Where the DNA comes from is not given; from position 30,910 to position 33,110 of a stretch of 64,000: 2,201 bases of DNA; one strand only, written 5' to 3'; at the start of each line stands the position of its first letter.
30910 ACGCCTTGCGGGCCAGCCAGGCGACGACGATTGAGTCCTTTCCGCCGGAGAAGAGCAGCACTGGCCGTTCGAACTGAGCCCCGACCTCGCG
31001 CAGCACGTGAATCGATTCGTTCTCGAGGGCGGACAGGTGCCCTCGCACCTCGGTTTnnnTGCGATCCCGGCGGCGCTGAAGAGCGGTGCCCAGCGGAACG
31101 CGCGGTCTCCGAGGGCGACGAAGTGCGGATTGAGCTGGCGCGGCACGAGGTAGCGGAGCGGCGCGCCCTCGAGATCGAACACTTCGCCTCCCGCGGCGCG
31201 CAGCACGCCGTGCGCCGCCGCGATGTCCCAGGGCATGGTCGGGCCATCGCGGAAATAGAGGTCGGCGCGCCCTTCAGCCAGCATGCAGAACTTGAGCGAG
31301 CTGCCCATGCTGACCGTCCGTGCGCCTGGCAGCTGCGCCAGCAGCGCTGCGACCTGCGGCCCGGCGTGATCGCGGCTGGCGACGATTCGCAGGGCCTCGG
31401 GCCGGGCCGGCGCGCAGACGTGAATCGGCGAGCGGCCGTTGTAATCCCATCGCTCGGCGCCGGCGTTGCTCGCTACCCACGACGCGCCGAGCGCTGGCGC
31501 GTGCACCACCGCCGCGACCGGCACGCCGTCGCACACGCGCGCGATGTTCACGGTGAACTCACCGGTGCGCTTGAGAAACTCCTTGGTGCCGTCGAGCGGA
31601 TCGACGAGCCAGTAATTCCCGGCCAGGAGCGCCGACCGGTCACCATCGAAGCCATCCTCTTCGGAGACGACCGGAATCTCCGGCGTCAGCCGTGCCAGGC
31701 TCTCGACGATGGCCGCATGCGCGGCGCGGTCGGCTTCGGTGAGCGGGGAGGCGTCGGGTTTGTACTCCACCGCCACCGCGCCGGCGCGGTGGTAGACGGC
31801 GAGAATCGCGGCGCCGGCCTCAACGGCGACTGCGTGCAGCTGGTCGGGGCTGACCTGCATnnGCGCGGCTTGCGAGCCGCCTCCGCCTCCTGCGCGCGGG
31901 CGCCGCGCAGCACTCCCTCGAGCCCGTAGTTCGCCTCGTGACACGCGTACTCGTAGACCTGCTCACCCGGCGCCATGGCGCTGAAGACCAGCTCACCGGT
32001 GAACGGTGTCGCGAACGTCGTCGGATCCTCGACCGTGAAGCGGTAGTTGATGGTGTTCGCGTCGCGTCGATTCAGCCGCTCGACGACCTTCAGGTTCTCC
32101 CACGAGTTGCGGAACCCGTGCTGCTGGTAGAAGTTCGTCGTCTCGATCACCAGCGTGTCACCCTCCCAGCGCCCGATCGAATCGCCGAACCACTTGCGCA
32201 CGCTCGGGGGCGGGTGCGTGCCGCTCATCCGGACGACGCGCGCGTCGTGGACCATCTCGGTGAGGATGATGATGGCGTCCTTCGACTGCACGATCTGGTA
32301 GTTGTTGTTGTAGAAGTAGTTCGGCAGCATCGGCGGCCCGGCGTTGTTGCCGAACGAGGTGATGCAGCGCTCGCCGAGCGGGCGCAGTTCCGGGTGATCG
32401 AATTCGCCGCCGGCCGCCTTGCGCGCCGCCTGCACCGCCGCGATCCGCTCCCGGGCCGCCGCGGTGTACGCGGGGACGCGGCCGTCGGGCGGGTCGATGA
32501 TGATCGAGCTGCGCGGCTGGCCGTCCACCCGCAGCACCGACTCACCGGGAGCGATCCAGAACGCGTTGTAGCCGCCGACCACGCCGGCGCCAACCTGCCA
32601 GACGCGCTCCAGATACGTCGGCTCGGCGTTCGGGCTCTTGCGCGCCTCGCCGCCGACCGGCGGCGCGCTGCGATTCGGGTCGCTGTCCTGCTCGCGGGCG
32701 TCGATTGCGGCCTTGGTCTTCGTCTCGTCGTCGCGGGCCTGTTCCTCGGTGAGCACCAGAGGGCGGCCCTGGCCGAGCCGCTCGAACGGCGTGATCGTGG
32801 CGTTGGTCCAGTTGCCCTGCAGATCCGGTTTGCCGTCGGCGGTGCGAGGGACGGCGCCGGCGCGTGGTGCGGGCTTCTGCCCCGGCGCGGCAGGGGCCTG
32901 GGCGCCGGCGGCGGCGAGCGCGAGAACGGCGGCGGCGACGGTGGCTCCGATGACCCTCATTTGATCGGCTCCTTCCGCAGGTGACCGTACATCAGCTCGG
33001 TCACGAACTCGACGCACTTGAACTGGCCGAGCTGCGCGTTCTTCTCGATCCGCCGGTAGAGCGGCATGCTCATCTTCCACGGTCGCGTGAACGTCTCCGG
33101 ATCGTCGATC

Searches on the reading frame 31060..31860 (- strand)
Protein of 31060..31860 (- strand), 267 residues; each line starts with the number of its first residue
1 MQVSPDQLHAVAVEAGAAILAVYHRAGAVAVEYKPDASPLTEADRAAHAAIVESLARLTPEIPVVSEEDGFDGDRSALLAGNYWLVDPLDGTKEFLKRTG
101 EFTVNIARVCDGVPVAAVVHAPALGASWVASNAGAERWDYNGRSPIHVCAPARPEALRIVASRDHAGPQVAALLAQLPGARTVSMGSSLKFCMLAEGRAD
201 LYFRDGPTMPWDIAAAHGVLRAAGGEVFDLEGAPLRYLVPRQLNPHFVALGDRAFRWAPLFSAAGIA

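Call 5: search_protein_families(library=pfam, proteins=[window:31060-31860:-], max_evalue=0.1)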
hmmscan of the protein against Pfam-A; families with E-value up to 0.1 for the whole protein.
window:31060-31860:- (267 aa): 1 family
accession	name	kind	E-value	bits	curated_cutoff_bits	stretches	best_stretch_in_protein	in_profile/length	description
PF00459.30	Inositol_P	-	1.5e-45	156.3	27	1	10-241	11-249/271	Inositol monophosphatase family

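Call 6: search_protein_families(library=ncbifam, proteins=[window:31060-31860:-], max_evalue=0.1)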
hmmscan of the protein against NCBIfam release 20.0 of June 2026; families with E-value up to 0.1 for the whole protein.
window:31060-31860:- (267 aa): 7 families
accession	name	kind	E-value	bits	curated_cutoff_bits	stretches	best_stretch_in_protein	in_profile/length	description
TIGR01331.1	bisphos_cysQ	equivalog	2.6e-75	253.3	228.8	1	6-250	3-249/250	3'(2'),5'-bisphosphate nucleotidase CysQ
NF008182.0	PRK10931.1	equivalog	4.9e-65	219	379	1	6-247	3-241/246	3'(2'),5'-bisphosphate nucleotidase CysQ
TIGR02067.1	his_9_HisN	equivalog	1.4e-33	116.5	275.15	1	9-235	6-229/252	histidinol-phosphatase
NF008027.1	PRK10757.1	equivalog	7.2e-17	61.2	332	1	12-233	12-233/267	inositol-1-monophosphatase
TIGR01330.1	bisphos_HAL2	equivalog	4.5e-16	58.6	267.05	3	81-133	134-185/359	3'(2'),5'-bisphosphate nucleotidase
NF009321.0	PRK12676.1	equivalog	5.1e-14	52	264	1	25-237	29-236/264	bifunctional fructose-bisphosphatase/inositol-phosphate phosphatase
NF010678.0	PRK14076.1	equivalog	0.0055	15.6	493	0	35-107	37-107/570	bifunctional NADP phosphatase/NAD kinase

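Call 52: find_related_loci(query=window:31060-31860:-, collection=metagenome_contigs, flank=8000)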
Query window:31060-31860:- (267 aa) in metagenome_contigs; peptide patterns used: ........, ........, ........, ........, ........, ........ (x = any residue, [..] = any of these).
600 stretches matched a pattern (row limit reached: there are more); 444 encode a relative of the query (tblastn E <= 1e-3); the best 80 are kept; 80 distinct loci.
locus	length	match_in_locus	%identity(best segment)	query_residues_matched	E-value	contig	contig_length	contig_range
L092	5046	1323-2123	100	1-267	8e-180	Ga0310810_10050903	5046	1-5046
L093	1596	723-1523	89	1-267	2e-170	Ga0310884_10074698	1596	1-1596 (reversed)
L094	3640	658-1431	65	4-265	5e-92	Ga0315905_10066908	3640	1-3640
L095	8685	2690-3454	54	6-262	6e-81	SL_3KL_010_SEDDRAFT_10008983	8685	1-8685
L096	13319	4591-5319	60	11-257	6e-78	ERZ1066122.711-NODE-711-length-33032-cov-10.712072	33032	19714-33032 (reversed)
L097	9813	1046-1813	55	7-257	3e-73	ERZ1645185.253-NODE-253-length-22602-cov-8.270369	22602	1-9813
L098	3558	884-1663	52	6-267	4e-71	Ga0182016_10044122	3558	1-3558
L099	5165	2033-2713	55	36-261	9e-71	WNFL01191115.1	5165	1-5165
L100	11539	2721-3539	48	1-267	2e-70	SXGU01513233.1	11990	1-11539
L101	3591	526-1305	52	1-261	4e-70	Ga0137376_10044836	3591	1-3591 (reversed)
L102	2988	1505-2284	50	1-260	6e-70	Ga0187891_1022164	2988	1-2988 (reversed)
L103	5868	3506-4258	52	6-257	3e-69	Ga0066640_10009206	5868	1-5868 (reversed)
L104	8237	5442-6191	52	11-261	8e-69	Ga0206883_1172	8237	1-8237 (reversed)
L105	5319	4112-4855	51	11-260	2e-68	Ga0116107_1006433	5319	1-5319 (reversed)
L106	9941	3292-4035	51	11-260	2e-68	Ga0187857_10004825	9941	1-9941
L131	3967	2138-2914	48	7-261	2e-62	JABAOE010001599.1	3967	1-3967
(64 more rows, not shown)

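Call 55: search_protein_families(library=pfam, proteins=[L095:909-2681:+, L095:6302-7468:+, L096:707-2698:+, L096:2726-4546:+, L096:8241-9209:+, L097:38-952:-, L097:4878-5819:+, L131:345-2114:+, L094:25-651:+, L096:73-693:+], max_evalue=0.0001)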
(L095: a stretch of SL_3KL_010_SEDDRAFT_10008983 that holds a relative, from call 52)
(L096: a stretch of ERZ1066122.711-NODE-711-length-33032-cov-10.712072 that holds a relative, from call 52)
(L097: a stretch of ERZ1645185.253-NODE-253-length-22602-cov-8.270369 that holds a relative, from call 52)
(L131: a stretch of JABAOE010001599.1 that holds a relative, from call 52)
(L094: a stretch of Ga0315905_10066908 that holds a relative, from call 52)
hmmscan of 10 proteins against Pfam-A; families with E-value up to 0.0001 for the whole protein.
L095:909-2681:+ (590 aa): 3 families
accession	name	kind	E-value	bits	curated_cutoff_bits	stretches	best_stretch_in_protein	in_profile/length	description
PF03600.22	CitMHS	-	6.3e-64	216.6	31.9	1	17-534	2-336/336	Citrate transporter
PF02080.26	TrkA_C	-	3.2e-19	69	27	2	309-365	2-57/71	TrkA-C domain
PF00939.25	Na_sulph_symp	-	8.2e-11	42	27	1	422-589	297-468/472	Sodium:sulfate symporter transmembrane region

L095:6302-7468:+ (388 aa): 5 families
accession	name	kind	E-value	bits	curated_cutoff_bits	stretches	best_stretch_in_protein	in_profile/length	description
PF00534.26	Glycos_transf_1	-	1.3e-27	96.9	26.4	1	201-362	11-172/172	Glycosyl transferases group 1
PF13692.12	Glyco_trans_1_4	-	9.9e-27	94.4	27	1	206-348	2-142/142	Glycosyl transferases group 1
PF20706.3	GT4-conflict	-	3.1e-13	49.9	26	1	145-375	137-384/385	Family 4 Glycosyltransferase in conflict systems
PF13579.12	Glyco_trans_4_4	-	3.4e-05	24.7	29.7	1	22-186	8-158/158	Glycosyl transferase 4-like domain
PF13439.12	Glyco_transf_4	-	7.5e-05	23.3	28.5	0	22-186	9-165/170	Glycosyltransferase Family 4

L096:707-2698:+ (663 aa): 1 family
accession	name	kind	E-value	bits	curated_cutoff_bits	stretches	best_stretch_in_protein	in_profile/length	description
PF24793.1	GINT1_N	-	1.1e-29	103.9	27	1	420-627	57-267/304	Glucosamine inositolphosphorylceramide transferase 1, N-terminal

L096:2726-4546:+ (606 aa): 3 families
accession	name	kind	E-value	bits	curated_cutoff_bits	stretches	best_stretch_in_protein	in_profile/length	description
PF03600.22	CitMHS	-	1.1e-63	215.8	31.9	1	22-551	3-336/336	Citrate transporter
PF02080.26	TrkA_C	-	2.6e-23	82.1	27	2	236-298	2-63/71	TrkA-C domain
PF00939.25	Na_sulph_symp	-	2.9e-11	43.5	27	1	458-600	317-462/472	Sodium:sulfate symporter transmembrane region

L096:8241-9209:+ (322 aa): 1 family
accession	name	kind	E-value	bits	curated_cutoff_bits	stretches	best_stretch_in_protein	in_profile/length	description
PF13469.12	Sulfotransfer_3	-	2.7e-24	87.1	27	1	8-216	1-213/216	Sulfotransferase family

L097:38-952:- (304 aa): 0 families

L097:4878-5819:+ (313 aa): 0 families

L131:345-2114:+ (589 aa): 3 families
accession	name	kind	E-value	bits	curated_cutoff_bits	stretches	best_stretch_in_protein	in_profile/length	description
PF03600.22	CitMHS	-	1.2e-70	238.7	31.9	1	23-534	9-336/336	Citrate transporter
PF02080.26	TrkA_C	-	3.8e-21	75.2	27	2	309-369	2-61/71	TrkA-C domain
PF00939.25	Na_sulph_symp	-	3.4e-08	33.4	27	1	447-587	323-465/472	Sodium:sulfate symporter transmembrane region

L094:25-651:+ (208 aa): 2 families
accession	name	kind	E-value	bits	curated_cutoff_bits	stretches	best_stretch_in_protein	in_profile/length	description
PF03600.22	CitMHS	-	5.9e-17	62.2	31.9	1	29-208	8-182/336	Citrate transporter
PF00939.25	Na_sulph_symp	-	7.7e-10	38.8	27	1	19-207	275-467/472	Sodium:sulfate symporter transmembrane region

L096:73-693:+ (206 aa): 0 families

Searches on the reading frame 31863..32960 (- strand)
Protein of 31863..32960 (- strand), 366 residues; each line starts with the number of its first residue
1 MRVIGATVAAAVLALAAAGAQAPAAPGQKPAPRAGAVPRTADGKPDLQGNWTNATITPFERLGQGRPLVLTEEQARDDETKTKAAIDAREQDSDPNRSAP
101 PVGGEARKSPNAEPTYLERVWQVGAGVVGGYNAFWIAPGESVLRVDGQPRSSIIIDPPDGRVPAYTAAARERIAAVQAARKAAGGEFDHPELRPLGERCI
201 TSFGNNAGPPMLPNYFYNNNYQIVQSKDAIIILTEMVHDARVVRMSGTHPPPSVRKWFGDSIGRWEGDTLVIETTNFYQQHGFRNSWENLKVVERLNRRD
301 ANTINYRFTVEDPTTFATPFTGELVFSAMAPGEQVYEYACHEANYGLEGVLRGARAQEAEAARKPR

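Call 5: search_protein_families(library=pfam, proteins=[window:31863-32960:-], max_evalue=0.1)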
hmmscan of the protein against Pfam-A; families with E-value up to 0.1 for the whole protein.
window:31863-32960:- (366 aa): 0 families

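Call 6: search_protein_families(library=ncbifam, proteins=[window:31863-32960:-], max_evalue=0.1)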
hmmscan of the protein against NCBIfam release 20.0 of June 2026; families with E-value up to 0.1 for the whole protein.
window:31863-32960:- (366 aa): 0 families

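Call 17: find_homologous_proteins(query=window:31863-32960:-)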
Query window:31863-32960:- (366 aa): 8000 proteins with E <= 0.001 among 8000 candidates; the best 120 are listed.
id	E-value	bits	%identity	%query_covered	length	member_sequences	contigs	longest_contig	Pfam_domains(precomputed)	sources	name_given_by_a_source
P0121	2.9e-245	831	100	100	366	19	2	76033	-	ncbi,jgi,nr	ncbi:MAG TPA: hypothetical protein VL263_01065 [Vicinamibacterales bacterium]|jgi:hypothetical prote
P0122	1.9e-217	740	90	89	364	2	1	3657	-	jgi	jgi:hypothetical protein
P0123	5.2e-211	719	88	88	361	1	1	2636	-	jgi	jgi:hypothetical protein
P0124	1.6e-210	717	84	99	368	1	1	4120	-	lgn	-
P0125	4.0e-204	696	84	93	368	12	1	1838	-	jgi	jgi:hypothetical protein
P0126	1.9e-203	694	87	90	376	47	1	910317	-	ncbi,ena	-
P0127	1.3e-200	684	82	99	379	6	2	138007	-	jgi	jgi:hypothetical protein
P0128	9.3e-199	678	82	99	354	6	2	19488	-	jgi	jgi:hypothetical protein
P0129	4.7e-198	676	83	92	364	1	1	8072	-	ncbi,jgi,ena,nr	ncbi:MAG: hypothetical protein OEW19_00660 [Acidobacteriota bacterium]|nr:hypothetical protein [Acid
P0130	6.9e-195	666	78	100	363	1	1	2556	-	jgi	-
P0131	1.1e-193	662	77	99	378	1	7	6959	-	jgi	jgi:hypothetical protein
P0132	1.9e-193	661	82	95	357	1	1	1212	-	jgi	-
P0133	7.9e-193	659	77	99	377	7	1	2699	-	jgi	jgi:hypothetical protein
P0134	1.2e-192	658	80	91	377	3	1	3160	-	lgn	-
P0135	2.3e-192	657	77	99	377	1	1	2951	-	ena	-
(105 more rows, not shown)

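Call 25: find_encoding_contigs(protein=P0126, flank=10000, max_places=2)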
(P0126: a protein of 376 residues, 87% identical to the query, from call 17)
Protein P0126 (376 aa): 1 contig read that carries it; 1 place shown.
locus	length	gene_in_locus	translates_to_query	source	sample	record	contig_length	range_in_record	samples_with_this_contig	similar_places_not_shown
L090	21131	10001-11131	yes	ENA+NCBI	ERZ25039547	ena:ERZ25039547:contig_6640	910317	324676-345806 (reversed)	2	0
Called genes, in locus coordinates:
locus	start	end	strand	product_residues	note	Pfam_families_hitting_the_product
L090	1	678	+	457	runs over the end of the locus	PF01554:MatE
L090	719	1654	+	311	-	PF04909:Amidohydro_2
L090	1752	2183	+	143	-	PF10604:Polyketide_cyc2, PF10698:DUF2505 (faint), PF06240:COXG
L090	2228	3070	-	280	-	PF00941:FAD_binding_5, PF03450:CO_deh_flav_C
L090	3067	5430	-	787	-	PF01315:Ald_Xan_dh_C, PF02738:MoCoBD_1, PF20256:MoCoBD_2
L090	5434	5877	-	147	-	PF00111:Fer2, PF01799:Fer2_2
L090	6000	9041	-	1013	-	PF26550:Tricorn_2nd, PF26549:Tricorn_N, PF07676:PD40, PF26549:Tricorn_N, PF26550:Tricorn_2nd, PF07676:PD40, PF26549:Tricorn_N, PF26550:Tricorn_2nd, +7 more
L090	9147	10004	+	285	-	-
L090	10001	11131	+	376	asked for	-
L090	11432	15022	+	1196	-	-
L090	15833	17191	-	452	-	-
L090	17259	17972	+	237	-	-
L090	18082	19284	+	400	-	PF01103:Omp85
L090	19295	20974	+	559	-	-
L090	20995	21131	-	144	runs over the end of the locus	-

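Call 36: search_protein_families(library=phrogs, proteins=[window:31863-32960:-], max_evalue=1)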
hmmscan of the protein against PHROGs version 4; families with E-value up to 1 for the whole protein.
window:31863-32960:- (366 aa): 0 families

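Call 75: find_encoding_contigs(protein=P0124, flank=5000, max_places=2)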
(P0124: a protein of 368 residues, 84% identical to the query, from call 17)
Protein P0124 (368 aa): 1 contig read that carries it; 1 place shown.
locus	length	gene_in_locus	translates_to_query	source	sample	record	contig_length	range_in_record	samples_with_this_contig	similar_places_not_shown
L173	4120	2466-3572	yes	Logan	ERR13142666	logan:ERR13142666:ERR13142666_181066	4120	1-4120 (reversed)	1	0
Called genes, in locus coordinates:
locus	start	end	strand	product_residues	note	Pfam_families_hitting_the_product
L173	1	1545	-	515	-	?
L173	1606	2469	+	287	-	-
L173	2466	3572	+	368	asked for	-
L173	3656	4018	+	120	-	PF03551:PadR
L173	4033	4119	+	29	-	?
